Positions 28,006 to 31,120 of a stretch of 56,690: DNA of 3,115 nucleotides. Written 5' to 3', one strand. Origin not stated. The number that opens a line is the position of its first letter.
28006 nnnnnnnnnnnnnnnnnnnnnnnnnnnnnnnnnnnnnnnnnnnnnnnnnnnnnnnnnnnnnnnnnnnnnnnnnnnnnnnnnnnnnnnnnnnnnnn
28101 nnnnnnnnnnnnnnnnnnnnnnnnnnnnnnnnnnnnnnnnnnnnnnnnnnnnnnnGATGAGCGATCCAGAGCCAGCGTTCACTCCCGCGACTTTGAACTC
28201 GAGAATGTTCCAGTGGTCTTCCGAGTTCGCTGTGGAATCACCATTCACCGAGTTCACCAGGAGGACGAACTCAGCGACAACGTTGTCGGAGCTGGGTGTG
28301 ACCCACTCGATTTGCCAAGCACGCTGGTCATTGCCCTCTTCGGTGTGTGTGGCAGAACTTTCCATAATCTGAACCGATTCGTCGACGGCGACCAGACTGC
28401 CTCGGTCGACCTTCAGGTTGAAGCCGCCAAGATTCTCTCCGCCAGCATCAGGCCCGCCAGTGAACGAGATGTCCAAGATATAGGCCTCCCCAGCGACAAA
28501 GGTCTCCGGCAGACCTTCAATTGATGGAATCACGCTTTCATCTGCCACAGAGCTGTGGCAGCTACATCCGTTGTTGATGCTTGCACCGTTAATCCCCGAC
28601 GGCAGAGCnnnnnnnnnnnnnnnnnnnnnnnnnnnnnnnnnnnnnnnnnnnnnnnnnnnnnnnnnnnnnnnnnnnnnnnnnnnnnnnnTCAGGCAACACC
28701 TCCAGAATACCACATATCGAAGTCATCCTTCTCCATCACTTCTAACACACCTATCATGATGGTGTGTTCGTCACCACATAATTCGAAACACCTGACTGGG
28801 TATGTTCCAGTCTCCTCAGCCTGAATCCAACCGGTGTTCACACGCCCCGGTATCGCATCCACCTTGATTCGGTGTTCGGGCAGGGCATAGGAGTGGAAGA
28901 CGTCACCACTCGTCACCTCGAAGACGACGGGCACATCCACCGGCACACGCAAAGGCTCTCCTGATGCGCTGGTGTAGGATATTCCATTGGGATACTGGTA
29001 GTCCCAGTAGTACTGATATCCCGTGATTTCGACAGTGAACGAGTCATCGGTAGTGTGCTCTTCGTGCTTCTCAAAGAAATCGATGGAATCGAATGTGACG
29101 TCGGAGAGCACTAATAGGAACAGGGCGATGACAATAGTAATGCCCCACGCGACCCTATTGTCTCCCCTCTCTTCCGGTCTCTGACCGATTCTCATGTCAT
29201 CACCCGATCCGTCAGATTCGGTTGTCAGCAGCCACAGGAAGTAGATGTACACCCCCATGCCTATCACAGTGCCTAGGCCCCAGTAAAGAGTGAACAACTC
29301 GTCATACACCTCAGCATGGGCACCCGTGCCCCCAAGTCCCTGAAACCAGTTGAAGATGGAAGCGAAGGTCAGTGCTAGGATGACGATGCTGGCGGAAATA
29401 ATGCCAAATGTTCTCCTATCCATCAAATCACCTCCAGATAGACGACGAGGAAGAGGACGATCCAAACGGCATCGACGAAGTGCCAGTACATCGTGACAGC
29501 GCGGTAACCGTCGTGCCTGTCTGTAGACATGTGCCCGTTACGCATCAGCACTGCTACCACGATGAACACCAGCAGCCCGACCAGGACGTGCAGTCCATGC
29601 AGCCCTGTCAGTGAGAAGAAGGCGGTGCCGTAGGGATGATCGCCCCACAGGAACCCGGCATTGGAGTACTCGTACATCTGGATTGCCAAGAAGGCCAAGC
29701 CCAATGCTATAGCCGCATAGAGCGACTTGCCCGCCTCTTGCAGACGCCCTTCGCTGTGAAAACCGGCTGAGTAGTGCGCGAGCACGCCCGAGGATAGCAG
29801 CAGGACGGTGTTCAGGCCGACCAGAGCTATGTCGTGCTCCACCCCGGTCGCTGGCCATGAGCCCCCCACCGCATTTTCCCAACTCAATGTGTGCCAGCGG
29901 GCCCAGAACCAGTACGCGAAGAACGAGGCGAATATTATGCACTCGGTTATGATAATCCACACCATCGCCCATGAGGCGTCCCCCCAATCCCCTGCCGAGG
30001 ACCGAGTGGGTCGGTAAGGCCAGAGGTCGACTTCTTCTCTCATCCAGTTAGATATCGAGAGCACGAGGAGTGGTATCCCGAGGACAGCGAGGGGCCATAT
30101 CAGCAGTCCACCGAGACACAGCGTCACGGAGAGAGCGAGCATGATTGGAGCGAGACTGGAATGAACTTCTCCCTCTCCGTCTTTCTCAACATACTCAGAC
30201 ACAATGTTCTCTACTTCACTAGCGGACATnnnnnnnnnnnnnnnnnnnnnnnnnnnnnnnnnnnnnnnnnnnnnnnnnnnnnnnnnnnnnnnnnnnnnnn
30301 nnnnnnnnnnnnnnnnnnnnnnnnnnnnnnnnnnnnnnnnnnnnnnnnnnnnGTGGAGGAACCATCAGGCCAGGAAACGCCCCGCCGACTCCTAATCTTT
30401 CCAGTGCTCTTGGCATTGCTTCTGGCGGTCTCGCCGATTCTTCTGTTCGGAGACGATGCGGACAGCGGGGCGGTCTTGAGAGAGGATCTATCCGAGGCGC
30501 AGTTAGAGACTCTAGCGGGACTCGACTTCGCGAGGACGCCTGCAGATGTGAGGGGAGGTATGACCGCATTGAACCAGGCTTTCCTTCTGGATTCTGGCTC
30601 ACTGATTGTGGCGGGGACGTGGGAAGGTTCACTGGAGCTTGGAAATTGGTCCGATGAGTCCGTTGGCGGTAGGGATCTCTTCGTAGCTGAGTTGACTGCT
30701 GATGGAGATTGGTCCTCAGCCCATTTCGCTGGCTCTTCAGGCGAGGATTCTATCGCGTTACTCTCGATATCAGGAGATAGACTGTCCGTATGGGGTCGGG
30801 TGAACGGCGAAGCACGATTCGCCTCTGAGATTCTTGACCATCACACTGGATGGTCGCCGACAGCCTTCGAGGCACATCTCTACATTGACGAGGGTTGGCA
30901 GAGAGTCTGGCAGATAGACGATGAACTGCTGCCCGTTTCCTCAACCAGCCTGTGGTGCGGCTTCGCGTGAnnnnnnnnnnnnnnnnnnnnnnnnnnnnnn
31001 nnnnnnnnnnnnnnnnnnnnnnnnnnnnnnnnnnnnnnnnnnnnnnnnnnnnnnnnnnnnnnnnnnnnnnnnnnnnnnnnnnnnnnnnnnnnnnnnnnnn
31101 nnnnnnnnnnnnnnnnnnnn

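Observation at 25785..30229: Terminal oxidase operon in which subunit I is fused to an exported Reeler-like CxCH domain, with a free-standing anchored paralog downstream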

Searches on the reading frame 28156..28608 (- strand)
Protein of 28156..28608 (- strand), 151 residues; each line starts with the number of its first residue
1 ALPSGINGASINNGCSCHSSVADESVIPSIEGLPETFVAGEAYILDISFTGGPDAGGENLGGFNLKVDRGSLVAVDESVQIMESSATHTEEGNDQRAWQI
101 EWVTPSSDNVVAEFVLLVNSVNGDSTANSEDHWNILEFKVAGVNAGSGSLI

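Call 59: search_protein_families(library=pfam, alignment_id=A4, max_evalue=0.01)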
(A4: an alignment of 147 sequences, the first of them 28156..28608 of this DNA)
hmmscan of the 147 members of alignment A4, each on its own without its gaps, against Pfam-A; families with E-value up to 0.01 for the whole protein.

A. member 1, window:28156-28608:- (151 aa): 0 families

B. families by the number of members that match (of 147 scanned): 40 families (the first 25 are shown)
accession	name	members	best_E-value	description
PF02014.22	Reeler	21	3.1e-07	Reeler domain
PF17957.7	Big_7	6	5.6e-32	Bacterial Ig domain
PF00041.27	fn3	6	4.7e-21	Fibronectin type III domain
PF18911.6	PKD_4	5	5.3e-13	PKD domain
PF16656.11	Pur_ac_phosph_N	4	1.8e-13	Purple acid Phosphatase, N-terminal domain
PF19077.6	Big_13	4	4.4e-12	Bacterial Ig-like domain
PF00115.25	COX1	3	2.2e-141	Cytochrome C and Quinol oxidase polypeptide I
PF07705.17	CARDB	3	5.4e-26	CARDB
PF09136.16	Glucodextran_B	2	1.2e-17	Glucodextranase, domain B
PF00801.26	PKD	2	4.8e-11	PKD domain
PF15418.12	DUF4625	2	5.8e-09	Domain of unknown function (DUF4625)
PF07495.19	Y_Y_Y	2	1.3e-08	Y_Y_Y domain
PF02369.22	Big_1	2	2e-08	Bacterial Ig-like domain (group 1)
PF18204.6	PGF-CTERM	2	6.8e-07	PGF-CTERM motif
PF16640.11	Big_3_5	2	2.7e-06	Bacterial Ig-like domain (group 3)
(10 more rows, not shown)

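Call 60: predict_structure(alignment_id=A3)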
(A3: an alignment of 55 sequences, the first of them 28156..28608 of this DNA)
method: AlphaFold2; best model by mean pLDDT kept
length: 151 residues; sequences in the alignment: 55
mean_pLDDT: 89.4   pTM: 0.84
mean pLDDT of the five models: 89.4, 88.9, 88.9, 87.8, 87.7
residues with pLDDT >= 90: 103; 70-90: 35; 50-70: 10; < 50: 3
segments of 3 or more residues with pLDDT < 50: 149-151
pLDDT, mean of each block of 10 residues (from residue 1): 72 71 94 97 98 88 95 97 93 94 97 95 87 94 75 33
secondary structure, 60 per line:
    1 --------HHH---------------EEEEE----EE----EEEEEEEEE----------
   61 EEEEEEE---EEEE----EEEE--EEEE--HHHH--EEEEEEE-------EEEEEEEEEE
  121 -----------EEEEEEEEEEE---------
elements in order: E27-31 E42-50 E61-67 E71-74 E79-82 E85-88 H91-94 E97-103 E111-120 E132-142

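Call 63: fold_search(model_id=the predicted structure, library=pdb)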
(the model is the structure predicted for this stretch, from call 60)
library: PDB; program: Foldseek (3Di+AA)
matches with E <= 10: 1842; with E <= 0.001: 18
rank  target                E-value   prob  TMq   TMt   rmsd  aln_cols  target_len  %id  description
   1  2zou_A                3.0e-06  1.00  0.51  0.56   6.9       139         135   17  Crystal structure of human F-spondin reeler domain (fragment 2) (released 2008-10-14)
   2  3coo_B                3.3e-06  1.00  0.53  0.58   6.1       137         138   17  The crystal structure of Reelin-N domain of F-spondin (released 2008-08-26)
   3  2zot_A                3.5e-06  1.00  0.52  0.56   5.0       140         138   18  Crystal structure of human F-spondin reeler domain (fragment 1) (released 2008-10-14)
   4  2zot_C                4.0e-06  1.00  0.47  0.50   6.4       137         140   17  Crystal structure of human F-spondin reeler domain (fragment 1) (released 2008-10-14)
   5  2zou_B                1.4e-05  1.00  0.50  0.53   4.3       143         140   17  Crystal structure of human F-spondin reeler domain (fragment 2) (released 2008-10-14)
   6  3coo_A                1.5e-05  1.00  0.51  0.54   5.3       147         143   16  The crystal structure of Reelin-N domain of F-spondin (released 2008-08-26)
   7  2zot_D                3.8e-05  1.00  0.49  0.52   5.1       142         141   16  Crystal structure of human F-spondin reeler domain (fragment 1) (released 2008-10-14)
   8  4lba_A                6.3e-05  1.00  0.48  0.63   4.3       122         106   11  Crystal structure of a conjugative transposon lipoprotein (BACEGG_03088) from Bacteroides eggerthii DSM 20697 at 1.70  (released 2013-08-07)
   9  2zot_B                6.3e-05  1.00  0.49  0.51   5.3       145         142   16  Crystal structure of human F-spondin reeler domain (fragment 1) (released 2008-10-14)
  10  4lba_B                1.4e-04  1.00  0.47  0.61   4.2       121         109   12  Crystal structure of a conjugative transposon lipoprotein (BACEGG_03088) from Bacteroides eggerthii DSM 20697 at 1.70  (released 2013-08-07)
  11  6avu_A                2.3e-04  1.00  0.46  0.10   6.5       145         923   11  Human alpha-V beta-3 Integrin (open conformation) in complex with the therapeutic antibody LM609 (released 2017-11-01)
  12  3ije_A                3.0e-04  1.00  0.44  0.10   6.0       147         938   14  Crystal structure of the complete integrin alhaVbeta3 ectodomain plus an Alpha/beta transmembrane fragment (released 2009-09-29)
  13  2vo8                  3.5e-04  1.00  0.45  0.49   5.3       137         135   14  Cohesin module from Clostridium perfringens ATCC13124 family 33 glycoside hydrolase. (released 2008-09-02)
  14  7fe0_A                4.0e-04  1.00  0.45  0.38   7.8       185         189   10  AvmM Catalyzes Macrocyclization in Alchivemycin A Biosynthesis (released 2021-09-01)
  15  7fe5_A                4.2e-04  1.00  0.46  0.38   7.7       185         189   11  AvmM Catalyzes Macrocyclization in Alchivemycin A Biosynthesis (released 2021-09-01)
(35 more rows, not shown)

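Call 80: search_solved_structures(query=A4, max_evalue=10, show_alignments=2)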
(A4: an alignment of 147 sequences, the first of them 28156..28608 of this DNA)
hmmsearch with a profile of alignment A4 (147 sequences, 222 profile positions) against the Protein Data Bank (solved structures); distinct sequences matched with E-value up to 10: 6.
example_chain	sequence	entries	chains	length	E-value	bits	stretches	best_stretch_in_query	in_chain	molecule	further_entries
2zou_A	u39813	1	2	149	0.05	16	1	59-149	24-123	Spondin-1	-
2zot_A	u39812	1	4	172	0.076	15.4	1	59-149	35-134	Spondin-1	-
3coo_A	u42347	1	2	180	0.086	15.2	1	59-149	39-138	Spondin-1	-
8yts_A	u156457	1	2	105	0.29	13.5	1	20-73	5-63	Cytochrome C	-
5z25_A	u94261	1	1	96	0.39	13.1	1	41-74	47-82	Cytochrome c552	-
2zxy_A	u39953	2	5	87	0.47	12.8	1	43-74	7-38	Cytochrome c552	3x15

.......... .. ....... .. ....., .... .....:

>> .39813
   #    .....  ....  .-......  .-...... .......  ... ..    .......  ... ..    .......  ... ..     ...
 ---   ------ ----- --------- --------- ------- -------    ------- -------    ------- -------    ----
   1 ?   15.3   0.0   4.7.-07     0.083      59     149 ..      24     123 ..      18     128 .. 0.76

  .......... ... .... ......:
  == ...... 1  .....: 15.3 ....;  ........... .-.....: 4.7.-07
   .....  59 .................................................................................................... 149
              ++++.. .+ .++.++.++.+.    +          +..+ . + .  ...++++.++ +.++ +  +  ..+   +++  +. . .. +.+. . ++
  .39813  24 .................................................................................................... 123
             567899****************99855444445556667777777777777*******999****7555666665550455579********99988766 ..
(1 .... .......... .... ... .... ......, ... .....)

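Call 81: search_solved_structures(query=A4, max_evalue=10, show_alignments=5)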
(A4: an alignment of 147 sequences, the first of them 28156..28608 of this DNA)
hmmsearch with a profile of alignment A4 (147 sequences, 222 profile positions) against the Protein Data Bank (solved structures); distinct sequences matched with E-value up to 10: 6.
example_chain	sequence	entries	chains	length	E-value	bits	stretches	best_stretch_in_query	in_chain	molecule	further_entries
2zou_A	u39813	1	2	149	0.05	16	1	59-149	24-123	Spondin-1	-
2zot_A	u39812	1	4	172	0.076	15.4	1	59-149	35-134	Spondin-1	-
3coo_A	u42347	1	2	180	0.086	15.2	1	59-149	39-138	Spondin-1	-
8yts_A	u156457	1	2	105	0.29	13.5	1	20-73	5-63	Cytochrome C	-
5z25_A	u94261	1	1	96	0.39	13.1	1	41-74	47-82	Cytochrome c552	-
2zxy_A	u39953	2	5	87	0.47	12.8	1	43-74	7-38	Cytochrome c552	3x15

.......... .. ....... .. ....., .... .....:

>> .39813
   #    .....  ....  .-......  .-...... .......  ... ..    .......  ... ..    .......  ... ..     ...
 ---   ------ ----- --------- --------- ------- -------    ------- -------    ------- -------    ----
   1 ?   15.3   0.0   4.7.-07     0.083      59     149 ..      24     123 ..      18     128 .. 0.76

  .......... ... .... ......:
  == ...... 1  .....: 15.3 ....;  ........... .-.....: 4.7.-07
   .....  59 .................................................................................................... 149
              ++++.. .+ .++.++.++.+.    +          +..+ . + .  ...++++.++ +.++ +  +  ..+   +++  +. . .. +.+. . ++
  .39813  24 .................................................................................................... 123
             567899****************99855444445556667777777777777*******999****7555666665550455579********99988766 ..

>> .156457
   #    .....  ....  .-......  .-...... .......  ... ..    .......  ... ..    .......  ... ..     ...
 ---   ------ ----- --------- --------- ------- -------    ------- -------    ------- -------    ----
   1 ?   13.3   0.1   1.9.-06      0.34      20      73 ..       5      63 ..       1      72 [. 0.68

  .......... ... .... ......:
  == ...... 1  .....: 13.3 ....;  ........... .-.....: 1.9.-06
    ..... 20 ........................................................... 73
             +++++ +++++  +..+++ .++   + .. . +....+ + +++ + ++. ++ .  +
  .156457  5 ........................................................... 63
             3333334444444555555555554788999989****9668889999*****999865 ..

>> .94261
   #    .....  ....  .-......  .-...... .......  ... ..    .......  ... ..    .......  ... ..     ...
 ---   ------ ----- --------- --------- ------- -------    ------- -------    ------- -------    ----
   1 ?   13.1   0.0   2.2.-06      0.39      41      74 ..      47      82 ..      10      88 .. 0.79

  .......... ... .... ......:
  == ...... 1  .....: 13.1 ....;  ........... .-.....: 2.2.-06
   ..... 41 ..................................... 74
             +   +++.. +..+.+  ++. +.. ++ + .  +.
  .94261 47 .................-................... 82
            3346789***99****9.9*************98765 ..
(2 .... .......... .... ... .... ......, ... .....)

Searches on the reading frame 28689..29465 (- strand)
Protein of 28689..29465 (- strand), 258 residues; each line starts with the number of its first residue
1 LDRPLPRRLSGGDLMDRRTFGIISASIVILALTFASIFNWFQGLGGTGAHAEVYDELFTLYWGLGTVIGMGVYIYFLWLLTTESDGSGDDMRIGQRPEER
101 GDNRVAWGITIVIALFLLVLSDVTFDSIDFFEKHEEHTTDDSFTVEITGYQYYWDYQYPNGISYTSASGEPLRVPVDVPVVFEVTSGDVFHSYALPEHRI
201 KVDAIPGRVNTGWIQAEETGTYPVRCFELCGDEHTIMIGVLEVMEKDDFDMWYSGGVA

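Call 3: search_protein_families(library=pfam, proteins=[window:28689-29465:-], max_evalue=0.01)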
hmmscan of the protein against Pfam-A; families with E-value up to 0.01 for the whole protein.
window:28689-29465:- (258 aa): 1 family
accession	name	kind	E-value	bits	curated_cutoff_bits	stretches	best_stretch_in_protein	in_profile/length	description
PF00116.26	COX2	-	5.6e-19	68.7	22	1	171-242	47-118/120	Cytochrome C oxidase subunit II, periplasmic domain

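Call 54: search_protein_families(library=ncbifam, proteins=[window:28689-29465:-], max_evalue=0.01)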
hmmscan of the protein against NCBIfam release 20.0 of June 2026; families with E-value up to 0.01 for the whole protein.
window:28689-29465:- (258 aa): 7 families
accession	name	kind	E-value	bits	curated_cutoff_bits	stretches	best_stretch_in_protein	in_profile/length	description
TIGR02866.1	CoxB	equivalog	9.4e-45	152.6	147.7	1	62-253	17-201/202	cytochrome c oxidase subunit II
NF050117.1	aa3_CtaC_Actin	exception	5.7e-24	84.7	250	1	46-251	29-240/244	aa3-type cytochrome oxidase subunit II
TIGR01433.1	CyoA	equivalog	5.1e-11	42.4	266.2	1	105-253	79-222/226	ubiquinol oxidase subunit II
NF007816.0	PRK10525.1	equivalog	5.7e-11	42.1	511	1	104-252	90-234/318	cytochrome o ubiquinol oxidase subunit II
TIGR01432.1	QOXA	equivalog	6.8e-11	41.9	240.95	1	67-252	42-222/227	cytochrome aa3 quinol oxidase subunit II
TIGR04246.1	nitrous_NosZ_Gp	equivalog_domain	9.3e-06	24.2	625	1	186-243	519-576/578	Sec-dependent nitrous-oxide reductase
NF041074.2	quin_ox_SoxA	equivalog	0.00042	20.2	110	1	177-244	84-154/154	proton pump complex quinol oxidase subunit SoxA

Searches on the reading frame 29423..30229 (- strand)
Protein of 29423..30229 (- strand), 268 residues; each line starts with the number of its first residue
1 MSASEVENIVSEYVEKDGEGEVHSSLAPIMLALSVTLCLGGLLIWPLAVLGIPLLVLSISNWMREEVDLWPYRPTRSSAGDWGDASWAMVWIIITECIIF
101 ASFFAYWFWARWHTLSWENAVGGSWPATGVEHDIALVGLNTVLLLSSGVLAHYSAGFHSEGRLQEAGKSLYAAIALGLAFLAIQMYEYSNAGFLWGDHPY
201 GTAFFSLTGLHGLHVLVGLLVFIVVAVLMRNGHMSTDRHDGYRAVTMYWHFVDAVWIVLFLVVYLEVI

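Call 3: search_protein_families(library=pfam, proteins=[window:29423-30229:-], max_evalue=0.01)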
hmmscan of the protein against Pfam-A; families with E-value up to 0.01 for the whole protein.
window:29423-30229:- (268 aa): 1 family
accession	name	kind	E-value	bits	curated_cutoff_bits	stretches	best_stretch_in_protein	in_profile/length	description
PF00510.24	COX3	-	7.3e-38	131.3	23.8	1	24-265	15-255/258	Cytochrome c oxidase subunit III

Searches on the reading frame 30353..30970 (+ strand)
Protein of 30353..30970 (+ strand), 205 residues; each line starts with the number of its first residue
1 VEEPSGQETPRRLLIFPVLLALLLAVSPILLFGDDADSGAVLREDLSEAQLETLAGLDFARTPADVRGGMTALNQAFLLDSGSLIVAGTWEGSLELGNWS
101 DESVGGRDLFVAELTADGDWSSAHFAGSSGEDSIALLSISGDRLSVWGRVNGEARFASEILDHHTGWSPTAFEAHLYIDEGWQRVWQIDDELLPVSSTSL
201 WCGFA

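Call 3: search_protein_families(library=pfam, proteins=[window:30353-30970:+], max_evalue=0.01)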
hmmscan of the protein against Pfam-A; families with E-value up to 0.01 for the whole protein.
window:30353-30970:+ (205 aa): 0 families

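Call 54: search_protein_families(library=ncbifam, proteins=[window:30353-30970:+], max_evalue=0.01)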
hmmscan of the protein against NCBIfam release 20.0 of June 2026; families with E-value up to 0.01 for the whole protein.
window:30353-30970:+ (205 aa): 0 families

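Call 88: search_protein_families(library=pfam, proteins=[window:30353-30970:+], max_evalue=1)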
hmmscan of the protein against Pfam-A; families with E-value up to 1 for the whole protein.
window:30353-30970:+ (205 aa): 0 families
